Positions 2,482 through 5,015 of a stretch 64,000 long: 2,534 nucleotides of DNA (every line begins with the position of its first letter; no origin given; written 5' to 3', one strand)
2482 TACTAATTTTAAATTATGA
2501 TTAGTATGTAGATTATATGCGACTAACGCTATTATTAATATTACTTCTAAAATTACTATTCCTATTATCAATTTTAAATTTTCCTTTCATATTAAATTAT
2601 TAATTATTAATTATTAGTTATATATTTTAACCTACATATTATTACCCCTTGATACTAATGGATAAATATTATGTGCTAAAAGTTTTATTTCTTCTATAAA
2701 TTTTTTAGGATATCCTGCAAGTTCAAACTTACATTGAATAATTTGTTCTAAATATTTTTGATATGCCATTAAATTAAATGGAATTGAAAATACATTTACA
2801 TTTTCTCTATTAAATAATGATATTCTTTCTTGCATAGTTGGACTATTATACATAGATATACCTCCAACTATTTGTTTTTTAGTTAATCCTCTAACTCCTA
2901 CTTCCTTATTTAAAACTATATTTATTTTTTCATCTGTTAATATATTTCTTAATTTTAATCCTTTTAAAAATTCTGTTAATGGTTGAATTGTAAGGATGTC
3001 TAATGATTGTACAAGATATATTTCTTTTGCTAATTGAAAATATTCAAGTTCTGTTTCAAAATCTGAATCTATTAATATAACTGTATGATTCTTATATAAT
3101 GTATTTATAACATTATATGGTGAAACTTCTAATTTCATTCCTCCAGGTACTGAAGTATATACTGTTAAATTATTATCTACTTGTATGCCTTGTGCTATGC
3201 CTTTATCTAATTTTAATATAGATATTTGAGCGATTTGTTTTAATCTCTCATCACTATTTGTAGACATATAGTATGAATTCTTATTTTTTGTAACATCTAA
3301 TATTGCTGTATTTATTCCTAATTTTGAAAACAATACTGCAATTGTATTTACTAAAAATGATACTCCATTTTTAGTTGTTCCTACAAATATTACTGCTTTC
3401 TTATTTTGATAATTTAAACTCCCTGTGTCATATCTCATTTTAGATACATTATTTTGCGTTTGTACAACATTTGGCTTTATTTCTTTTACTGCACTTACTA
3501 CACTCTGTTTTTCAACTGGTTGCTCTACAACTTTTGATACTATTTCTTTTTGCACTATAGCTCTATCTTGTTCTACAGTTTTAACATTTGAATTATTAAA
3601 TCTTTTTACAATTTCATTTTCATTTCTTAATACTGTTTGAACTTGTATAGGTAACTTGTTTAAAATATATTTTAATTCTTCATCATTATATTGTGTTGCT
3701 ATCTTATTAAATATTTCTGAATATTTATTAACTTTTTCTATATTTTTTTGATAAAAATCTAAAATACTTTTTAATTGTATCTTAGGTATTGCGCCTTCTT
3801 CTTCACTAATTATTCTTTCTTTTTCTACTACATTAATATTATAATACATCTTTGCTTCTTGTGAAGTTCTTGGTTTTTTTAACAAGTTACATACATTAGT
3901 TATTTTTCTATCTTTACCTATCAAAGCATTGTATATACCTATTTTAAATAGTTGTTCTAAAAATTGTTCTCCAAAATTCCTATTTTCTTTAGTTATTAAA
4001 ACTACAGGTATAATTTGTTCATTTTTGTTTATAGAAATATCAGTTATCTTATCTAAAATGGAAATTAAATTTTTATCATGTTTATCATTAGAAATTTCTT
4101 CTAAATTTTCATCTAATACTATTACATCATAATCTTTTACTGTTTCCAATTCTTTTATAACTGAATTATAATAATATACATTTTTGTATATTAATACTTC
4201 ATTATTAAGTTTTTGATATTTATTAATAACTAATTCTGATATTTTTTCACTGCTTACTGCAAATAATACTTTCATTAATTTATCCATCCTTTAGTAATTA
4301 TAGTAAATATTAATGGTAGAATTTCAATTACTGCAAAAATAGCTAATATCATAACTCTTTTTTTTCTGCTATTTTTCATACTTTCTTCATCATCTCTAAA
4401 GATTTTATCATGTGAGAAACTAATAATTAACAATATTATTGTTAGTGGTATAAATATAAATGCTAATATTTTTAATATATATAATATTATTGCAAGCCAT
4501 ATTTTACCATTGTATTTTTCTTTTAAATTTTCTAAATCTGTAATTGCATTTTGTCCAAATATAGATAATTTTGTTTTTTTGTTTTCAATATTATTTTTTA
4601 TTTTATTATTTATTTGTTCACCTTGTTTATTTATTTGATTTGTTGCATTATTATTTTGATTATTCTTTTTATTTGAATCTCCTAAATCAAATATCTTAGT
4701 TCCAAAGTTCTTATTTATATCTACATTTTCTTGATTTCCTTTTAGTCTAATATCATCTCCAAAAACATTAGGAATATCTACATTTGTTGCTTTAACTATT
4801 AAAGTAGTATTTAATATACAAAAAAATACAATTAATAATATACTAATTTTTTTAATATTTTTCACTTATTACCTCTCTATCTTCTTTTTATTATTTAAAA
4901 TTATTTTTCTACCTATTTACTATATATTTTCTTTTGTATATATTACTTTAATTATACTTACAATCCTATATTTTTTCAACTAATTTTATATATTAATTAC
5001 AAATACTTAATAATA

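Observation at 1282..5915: Four-gene envelope operon combining a receiver+ParA-like pseudo-ATPase with a GAF/degenerate-GGDEF membrane protein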

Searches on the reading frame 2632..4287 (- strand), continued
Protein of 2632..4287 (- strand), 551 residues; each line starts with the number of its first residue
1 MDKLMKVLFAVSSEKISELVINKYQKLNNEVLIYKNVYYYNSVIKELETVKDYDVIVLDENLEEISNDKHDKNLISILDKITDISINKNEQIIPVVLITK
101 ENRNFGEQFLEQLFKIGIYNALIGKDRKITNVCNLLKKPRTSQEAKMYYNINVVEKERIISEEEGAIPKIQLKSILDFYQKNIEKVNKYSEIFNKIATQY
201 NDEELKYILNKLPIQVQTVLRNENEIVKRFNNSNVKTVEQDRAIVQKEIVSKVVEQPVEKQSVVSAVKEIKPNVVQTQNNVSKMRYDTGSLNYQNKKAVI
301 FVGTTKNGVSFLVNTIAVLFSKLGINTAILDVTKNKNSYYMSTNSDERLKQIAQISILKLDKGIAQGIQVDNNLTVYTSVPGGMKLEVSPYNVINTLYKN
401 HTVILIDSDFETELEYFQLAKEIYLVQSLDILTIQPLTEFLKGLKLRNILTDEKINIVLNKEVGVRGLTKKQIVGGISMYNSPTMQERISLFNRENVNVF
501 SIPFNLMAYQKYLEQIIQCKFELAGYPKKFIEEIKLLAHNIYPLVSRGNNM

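Call 39: fold_search(model_id=the predicted structure, library=pdb)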
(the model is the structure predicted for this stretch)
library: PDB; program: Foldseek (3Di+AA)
matches with E <= 10: 1730; with E <= 0.001: 173
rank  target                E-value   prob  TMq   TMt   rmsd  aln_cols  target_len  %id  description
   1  3fkq                  5.5e-07  1.00  0.27  0.40  22.0       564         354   12  Crystal structure of NtrC-like two-domain protein (RER070207001320) from Eubacterium rectale at 2.10 A resolution (released 2009-01-06)
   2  5tvk_B                6.9e-07  1.00  0.33  0.69   5.4       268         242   18  Crystal Structure of putative plasmid partition protein (BB_S35) from Borrelia burgdorferi B31 bound to AMPPNP (released 2016-11-23)
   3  4v02_B                1.6e-06  1.00  0.34  0.71   3.9       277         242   13  MinC:MinD cell division protein complex, Aquifex aeolicus (released 2015-01-14)
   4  8q5w_D                2.4e-06  1.00  0.32  0.57   5.4       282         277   15  MgADP-bound Fe protein of the molybdenum nitrogenase from Methanocaldococcus infernus (released 2024-05-15)
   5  1hyq                  3.2e-06  1.00  0.32  0.68   5.1       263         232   17  MIND BACTERIAL CELL DIVISION REGULATOR FROM A. FULGIDUS (released 2001-03-14)
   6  1g3q                  3.6e-06  1.00  0.34  0.71   4.2       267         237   16  CRYSTAL STRUCTURE ANALYSIS OF PYROCOCCUS FURIOSUS CELL DIVISION ATPASE MIND (released 2001-04-21)
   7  8q5w_B                4.0e-06  1.00  0.31  0.55   5.8       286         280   15  MgADP-bound Fe protein of the molybdenum nitrogenase from Methanocaldococcus infernus (released 2024-05-15)
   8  8q5w_J                4.4e-06  1.00  0.32  0.57   5.3       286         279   15  MgADP-bound Fe protein of the molybdenum nitrogenase from Methanocaldococcus infernus (released 2024-05-15)
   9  8q5w_E                4.4e-06  1.00  0.32  0.58   5.3       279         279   15  MgADP-bound Fe protein of the molybdenum nitrogenase from Methanocaldococcus infernus (released 2024-05-15)
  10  5u1g_C                4.7e-06  1.00  0.28  0.67   6.9       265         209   12  Structure of TP228 ParA-AMPPNP-ParB complex (released 2017-04-19)
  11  9cu1_M                4.7e-06  1.00  0.31  0.56   5.7       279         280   14  Azotobacter vinelandii filamentous 2:2:1 MoFeP:FeP:FeSII-Complex (termini; C1 symmetry) (released 2025-01-15)
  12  1ion                  4.7e-06  1.00  0.31  0.63   6.6       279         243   16  THE SEPTUM SITE-DETERMINING PROTEIN MIND COMPLEXED WITH MG-ADP FROM PYROCOCCUS HORIKOSHII OT3 (released 2001-09-26)
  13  4v02_A                5.2e-06  1.00  0.31  0.64   5.6       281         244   13  MinC:MinD cell division protein complex, Aquifex aeolicus (released 2015-01-14)
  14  2bek_B                5.5e-06  1.00  0.34  0.70   5.0       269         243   13  Structure of the bacterial chromosome segregation protein Soj (released 2005-01-12)
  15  4rz3_A                5.5e-06  1.00  0.33  0.67   5.0       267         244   11  Crystal structure of the MinD-like ATPase FlhG (released 2015-03-04)
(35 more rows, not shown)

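Call 65: search_protein_families(library=pfam, alignment_id=A6, max_evalue=0.1)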
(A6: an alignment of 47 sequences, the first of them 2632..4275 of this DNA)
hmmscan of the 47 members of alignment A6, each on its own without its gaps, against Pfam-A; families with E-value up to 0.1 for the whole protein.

A. member 1, window:2632-4275:- (547 aa): 0 families

B. families by the number of members that match (of 47 scanned): 23 families
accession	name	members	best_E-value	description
PF01656.29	CbiA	15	1.1e-05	CobQ/CobB/MinD/ParA nucleotide binding domain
PF01343.23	Peptidase_S49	15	4.6e-05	Peptidase family S49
PF20961.2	phiKZ_gp29PR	4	0.028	Bacteriophage phiKZ, gp29PR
PF20194.3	DUF6557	3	0.014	Family of unknown function (DUF6557)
PF09140.17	MipZ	3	0.023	ATPase MipZ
PF09376.16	NurA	2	0.0046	NurA domain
PF00123.25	Hormone_2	2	0.0077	Peptide hormone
PF13848.12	Thioredoxin_6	2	0.0096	Thioredoxin-like domain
PF03358.20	FMN_red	2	0.013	NADPH-dependent FMN reductase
PF14189.11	DUF4312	2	0.049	Domain of unknown function (DUF4312)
PF12846.13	AAA_10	2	0.053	AAA-like domain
PF05388.16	Carbpep_Y_N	2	0.075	Carboxypeptidase Y pro-peptide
PF16836.11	PSY3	1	0.003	Shu complex component Psy3, DNA-binding description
PF13720.11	Acetyltransf_11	1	0.0097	Udp N-acetylglucosamine O-acyltransferase; Domain 2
PF16321.10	Ribosom_S30AE_C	1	0.018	Sigma 54 modulation/S30EA ribosomal protein C terminus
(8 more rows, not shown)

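Call 70: find_encoding_contigs(protein=P0001, flank=10000, max_places=3)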
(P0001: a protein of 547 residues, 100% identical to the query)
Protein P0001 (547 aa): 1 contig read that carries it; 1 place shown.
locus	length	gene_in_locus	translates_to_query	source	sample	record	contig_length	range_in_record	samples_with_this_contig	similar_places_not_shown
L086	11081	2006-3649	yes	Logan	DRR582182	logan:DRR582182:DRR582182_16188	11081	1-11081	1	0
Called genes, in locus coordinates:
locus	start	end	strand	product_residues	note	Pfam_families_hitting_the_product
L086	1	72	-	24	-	?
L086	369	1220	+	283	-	-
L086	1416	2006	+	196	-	-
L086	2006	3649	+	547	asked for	-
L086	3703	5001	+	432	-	-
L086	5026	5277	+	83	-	PF06135:IreB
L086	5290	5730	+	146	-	PF03652:RuvX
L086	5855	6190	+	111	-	PF06949:DUF1292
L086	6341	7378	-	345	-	PF01510:Amidase_2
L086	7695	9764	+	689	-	PF00512:HisKA (faint), PF02518:HATPase_c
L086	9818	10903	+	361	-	PF00072:Response_reg, PF13487:HD_5, PF01966:HD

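Call 88: search_protein_families(library=padloc, proteins=[window:2632-4275:-], max_evalue=0.01)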
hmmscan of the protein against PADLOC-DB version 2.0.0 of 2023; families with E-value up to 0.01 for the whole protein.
window:2632-4275:- (547 aa): 0 families

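Call 91: find_encoding_contigs(protein=P0374, flank=8000, max_places=2)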
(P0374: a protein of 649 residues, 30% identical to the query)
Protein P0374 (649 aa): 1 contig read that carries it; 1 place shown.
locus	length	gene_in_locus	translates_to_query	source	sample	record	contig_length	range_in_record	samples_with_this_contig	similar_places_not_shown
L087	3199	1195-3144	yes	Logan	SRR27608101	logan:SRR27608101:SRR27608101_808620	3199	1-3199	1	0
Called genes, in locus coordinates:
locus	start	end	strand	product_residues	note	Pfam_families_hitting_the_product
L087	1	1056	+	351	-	?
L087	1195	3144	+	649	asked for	-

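Call 92: find_encoding_contigs(protein=P0309, flank=8000, max_places=2)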
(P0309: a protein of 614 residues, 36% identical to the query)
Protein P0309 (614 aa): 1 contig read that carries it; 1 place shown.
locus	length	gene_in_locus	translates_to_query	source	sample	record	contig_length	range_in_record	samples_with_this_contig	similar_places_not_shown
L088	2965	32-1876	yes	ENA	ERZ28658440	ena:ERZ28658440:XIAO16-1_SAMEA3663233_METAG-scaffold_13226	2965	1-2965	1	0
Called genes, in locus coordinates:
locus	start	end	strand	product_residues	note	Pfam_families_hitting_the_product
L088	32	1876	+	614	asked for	-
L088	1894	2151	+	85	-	PF06135:IreB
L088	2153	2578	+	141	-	PF03652:RuvX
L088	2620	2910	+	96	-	PF06949:DUF1292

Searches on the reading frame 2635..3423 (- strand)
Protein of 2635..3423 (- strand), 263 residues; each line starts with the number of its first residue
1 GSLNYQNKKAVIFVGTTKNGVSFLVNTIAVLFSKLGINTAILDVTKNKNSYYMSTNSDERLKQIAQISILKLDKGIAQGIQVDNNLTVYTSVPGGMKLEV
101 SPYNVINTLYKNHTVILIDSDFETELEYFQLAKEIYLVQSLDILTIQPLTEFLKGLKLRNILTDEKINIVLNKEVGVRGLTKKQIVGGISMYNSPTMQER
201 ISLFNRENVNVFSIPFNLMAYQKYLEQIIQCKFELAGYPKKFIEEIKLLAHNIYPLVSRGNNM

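Call 31: find_related_loci(query=A4, collection=genome_contigs, flank=10000)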
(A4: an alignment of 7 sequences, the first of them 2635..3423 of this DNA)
Query A4 (263 aa) in genome_contigs; peptide patterns used: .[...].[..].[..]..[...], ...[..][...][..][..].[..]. (x = any residue, [..] = any of these).
600 stretches matched a pattern (row limit reached: there are more); 567 encode a relative of the query (tblastn E <= 1e-3); the best 80 are kept; 80 distinct loci.
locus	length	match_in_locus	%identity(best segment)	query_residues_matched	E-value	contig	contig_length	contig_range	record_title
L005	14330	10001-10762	59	8-261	2e-98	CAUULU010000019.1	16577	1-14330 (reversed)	MAG TPA_asm: uncultured Eubacteriales bacterium isolate SRR13061492_bin.13_MetaWRAP_v1.3_MAG genome assembly, contig: ER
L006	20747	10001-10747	60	13-261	1e-98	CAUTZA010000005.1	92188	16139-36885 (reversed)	MAG TPA_asm: uncultured Eubacteriales bacterium isolate ERR10228845_bin.4_MetaWRAP_v1.3_MAG genome assembly, contig: ERZ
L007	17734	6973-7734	57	6-259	1e-95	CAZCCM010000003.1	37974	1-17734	MAG TPA_asm: uncultured Lachnospiraceae bacterium isolate SRP192927_co8_362 genome assembly, contig: NODE_765_length_379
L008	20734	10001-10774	56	6-263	7e-95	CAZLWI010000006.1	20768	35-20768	MAG TPA_asm: uncultured Lachnospiraceae bacterium isolate SRP294416_co3_720 genome assembly, contig: NODE_3900_length_20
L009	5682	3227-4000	55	6-263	2e-94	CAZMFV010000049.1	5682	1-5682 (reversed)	MAG TPA_asm: uncultured Lachnospiraceae bacterium isolate SRP294416_co2_238 genome assembly, contig: NODE_26355_length_5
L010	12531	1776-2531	56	5-256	7e-93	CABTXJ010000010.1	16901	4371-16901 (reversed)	MAG TPA_asm: uncultured Clostridiales bacterium isolate MGYG-HGUT-03749 genome assembly, contig: GUT_GENOME243378_10, wh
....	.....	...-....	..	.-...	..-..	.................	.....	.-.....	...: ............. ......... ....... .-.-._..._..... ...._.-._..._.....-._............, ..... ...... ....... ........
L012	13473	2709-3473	55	2-257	1e-88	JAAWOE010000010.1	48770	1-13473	MAG: Clostridia bacterium isolate ABMPRH_60_1 SL341408_scaffold_1025, whole genome shotgun sequence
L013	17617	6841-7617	54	2-260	7e-88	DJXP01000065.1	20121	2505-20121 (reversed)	MAG TPA_asm: Clostridiales bacterium UBA7001 UBA7001_contig_54271, whole genome shotgun sequence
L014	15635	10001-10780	54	2-261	5e-88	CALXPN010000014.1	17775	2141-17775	MAG: uncultured Clostridia bacterium isolate BRZ_BB__bin97 genome assembly, contig: BRZ_BB__NODE_3561_length_17775_cov_2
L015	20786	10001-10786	53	1-259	7e-88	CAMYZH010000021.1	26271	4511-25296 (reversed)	MAG TPA_asm: uncultured Clostridium sp. isolate SRR10912537_bin.20_metaWRAP_v1.3_MAG genome assembly, contig: ERZ1421001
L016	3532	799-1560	54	6-259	8e-89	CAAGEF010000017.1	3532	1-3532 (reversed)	MAG TPA_asm: Clostridia bacterium, isolate HGM13620, WGS project CAAGEF010000000 data, contig: SRS476152_95_k119_29926,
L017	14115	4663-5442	54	2-261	2e-87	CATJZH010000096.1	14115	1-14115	MAG: uncultured Clostridia bacterium isolate iMGMC-941_1678881729 genome assembly, contig: MegahitA5_49280, whole genome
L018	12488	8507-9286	54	2-261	1e-87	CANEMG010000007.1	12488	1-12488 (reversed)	MAG TPA_asm: uncultured Clostridium sp. isolate SRR18439547_bin.23_metawrap_v1.3_MAG genome assembly, contig: NODE.1929_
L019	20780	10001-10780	53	2-261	3e-87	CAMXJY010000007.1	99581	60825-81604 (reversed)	MAG TPA_asm: uncultured Clostridium sp. isolate SRR14920930_bin.29_metawrap_v1.3_MAG genome assembly, contig: NODE.114_l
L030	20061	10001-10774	53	2-259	4e-86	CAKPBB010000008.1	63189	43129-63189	MAG: uncultured Clostridia bacterium isolate REFINED_METABAT215_TOP10_CONTIGS_1500_ASSEMBLY_K77_MERGED__Hadza_MoBio_hadz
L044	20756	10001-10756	54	6-258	9e-85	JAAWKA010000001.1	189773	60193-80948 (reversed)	MAG: Clostridia bacterium isolate ABMPRH_58_1 SL341414_scaffold_10, whole genome shotgun sequence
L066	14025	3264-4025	52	7-260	2e-81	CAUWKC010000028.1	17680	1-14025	MAG: uncultured Clostridia bacterium isolate ERS329791__bin65 genome assembly, contig: ERS329791_NODE_2659_length_17680_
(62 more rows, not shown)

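Call 80: search_protein_families(library=pfam, proteins=[L015:7649-8344:+, L030:7769-8464:+, L044:8678-9373:+, L015:10022-10882:+, L030:10010-10870:+, L066:3258-4130:+], max_evalue=0.1)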
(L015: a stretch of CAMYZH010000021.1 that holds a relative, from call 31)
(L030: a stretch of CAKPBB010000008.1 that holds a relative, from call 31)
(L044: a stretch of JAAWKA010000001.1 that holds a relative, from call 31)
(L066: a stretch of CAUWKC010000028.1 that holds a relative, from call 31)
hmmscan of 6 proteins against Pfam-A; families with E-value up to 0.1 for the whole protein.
L015:7649-8344:+ (232 aa): 0 families

L030:7769-8464:+ (232 aa): 0 families

L044:8678-9373:+ (232 aa): 0 families

L015:10022-10882:+ (287 aa): 1 family
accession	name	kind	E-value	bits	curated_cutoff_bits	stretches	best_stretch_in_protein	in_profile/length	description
PF01343.23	Peptidase_S49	-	0.019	15.3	24.9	1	23-111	50-139/154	Peptidase family S49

L030:10010-10870:+ (287 aa): 3 families
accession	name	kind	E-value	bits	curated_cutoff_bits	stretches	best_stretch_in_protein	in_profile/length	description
PF01343.23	Peptidase_S49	-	0.00034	21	24.9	1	17-109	44-137/154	Peptidase family S49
PF01656.29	CbiA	-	0.0075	16.7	25.4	1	103-169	21-82/125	CobQ/CobB/MinD/ParA nucleotide binding domain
PF12846.13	AAA_10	-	0.1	12.1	27.5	0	7-48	24-65/362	AAA-like domain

L066:3258-4130:+ (291 aa): 0 families

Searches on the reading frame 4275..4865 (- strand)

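Call 3: search_protein_families(library=pfam, proteins=[window:4275-4865:-], max_evalue=1)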
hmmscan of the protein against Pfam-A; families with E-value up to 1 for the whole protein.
window:4275-4865:- (196 aa): 6 families
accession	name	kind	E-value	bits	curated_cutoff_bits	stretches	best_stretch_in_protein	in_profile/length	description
PF14828.11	Amnionless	-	0.02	14.2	30.4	1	9-78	354-424/442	Amnionless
PF02076.21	STE3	-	0.023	14.3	29.2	1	123-190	148-221/292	Pheromone A receptor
PF03176.21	MMPL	-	0.13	11.6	20.5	1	72-148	97-174/333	MMPL family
PF10994.13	DUF2817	-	0.28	11.1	23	1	35-81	99-141/341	Protein of unknown function (DUF2817)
PF05739.25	SNARE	-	0.31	11.5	26.8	1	161-180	29-48/53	SNARE domain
PF06687.17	SUR7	-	0.71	9.9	29.6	0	91-191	81-156/201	SUR7/PalI family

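Call 4: search_protein_families(library=ncbifam, proteins=[window:4275-4865:-], max_evalue=1)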
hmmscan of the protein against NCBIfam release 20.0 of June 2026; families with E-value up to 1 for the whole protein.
window:4275-4865:- (196 aa): 3 families
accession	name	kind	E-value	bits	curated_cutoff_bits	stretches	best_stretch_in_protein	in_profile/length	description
NF003425.0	PRK04897.1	equivalog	0.032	13.4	355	1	120-176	191-247/298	zinc metalloprotease HtpX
NF007897.0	PRK10602.1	equivalog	0.06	12.4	157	1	36-84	83-131/237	murein tripeptide amidase MpaA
NF053658.1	SSO5209_fam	equivalog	0.078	12.7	140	1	166-193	25-52/81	SSO5209 family protein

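Call 88: search_protein_families(library=padloc, proteins=[window:4275-4865:-], max_evalue=0.01)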
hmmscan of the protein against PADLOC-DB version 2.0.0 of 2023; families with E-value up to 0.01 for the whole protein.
window:4275-4865:- (196 aa): 0 families
